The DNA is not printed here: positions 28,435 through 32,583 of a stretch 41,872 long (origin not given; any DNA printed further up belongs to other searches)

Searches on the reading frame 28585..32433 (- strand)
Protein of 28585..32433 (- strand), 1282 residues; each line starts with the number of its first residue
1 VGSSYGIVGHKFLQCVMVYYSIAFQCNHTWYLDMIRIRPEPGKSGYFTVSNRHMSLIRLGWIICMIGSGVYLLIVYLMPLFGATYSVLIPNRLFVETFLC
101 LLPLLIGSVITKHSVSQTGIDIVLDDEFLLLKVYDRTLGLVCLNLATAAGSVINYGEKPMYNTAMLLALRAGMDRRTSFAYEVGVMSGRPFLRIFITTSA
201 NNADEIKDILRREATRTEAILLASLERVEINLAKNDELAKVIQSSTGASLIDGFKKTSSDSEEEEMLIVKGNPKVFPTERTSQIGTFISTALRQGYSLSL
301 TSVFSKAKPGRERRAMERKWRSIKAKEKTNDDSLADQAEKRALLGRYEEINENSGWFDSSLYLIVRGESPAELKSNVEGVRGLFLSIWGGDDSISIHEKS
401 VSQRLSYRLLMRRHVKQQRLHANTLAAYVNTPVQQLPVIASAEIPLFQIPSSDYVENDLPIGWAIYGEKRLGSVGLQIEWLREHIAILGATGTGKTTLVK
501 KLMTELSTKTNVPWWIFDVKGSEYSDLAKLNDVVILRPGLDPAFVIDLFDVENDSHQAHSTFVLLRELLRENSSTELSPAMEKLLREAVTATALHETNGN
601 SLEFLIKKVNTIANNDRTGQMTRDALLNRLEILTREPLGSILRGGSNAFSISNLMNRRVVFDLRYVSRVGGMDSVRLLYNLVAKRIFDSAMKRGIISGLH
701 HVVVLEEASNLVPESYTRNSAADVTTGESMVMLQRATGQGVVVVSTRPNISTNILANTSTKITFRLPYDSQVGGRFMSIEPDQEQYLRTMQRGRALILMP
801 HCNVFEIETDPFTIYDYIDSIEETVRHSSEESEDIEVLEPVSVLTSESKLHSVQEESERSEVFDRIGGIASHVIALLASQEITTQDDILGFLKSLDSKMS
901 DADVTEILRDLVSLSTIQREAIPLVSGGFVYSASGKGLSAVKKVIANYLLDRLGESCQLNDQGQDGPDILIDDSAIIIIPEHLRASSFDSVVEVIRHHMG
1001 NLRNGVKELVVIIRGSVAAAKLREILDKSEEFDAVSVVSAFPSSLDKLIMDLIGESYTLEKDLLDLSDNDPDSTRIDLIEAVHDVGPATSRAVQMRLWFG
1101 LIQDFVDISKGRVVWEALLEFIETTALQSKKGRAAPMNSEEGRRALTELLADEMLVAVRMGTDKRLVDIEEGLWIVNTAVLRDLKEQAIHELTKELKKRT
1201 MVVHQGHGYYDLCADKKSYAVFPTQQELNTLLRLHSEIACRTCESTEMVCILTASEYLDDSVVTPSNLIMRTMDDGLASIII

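Call 18: search_protein_families(library=pfam, proteins=[window:28585-32433:-])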
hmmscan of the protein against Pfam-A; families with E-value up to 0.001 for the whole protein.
window:28585-32433:- (1282 aa): 6 families
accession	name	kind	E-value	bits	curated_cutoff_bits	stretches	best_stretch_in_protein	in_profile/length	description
PF01935.23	DUF87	-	1.1e-15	58.8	23.2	1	472-635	12-171/220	Helicase HerA, central domain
PF10412.15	TrwB_AAD_bind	-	3.6e-06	26.6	20.5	1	471-538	4-70/387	Type IV secretion-system coupling protein DNA-binding domain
PF13401.12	AAA_22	-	0.00022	22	27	0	483-587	6-77/130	AAA domain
PF13191.12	AAA_16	-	0.00033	21.6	32.6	0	484-604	26-118/167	AAA ATPase domain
PF01580.24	FtsK_SpoIIIE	-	0.00066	19.6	24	0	483-534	40-94/221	FtsK/SpoIIIE family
PF05872.18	HerA_C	-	0.00069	18.8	22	0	474-522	13-60/502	Helicase HerA-like C-terminal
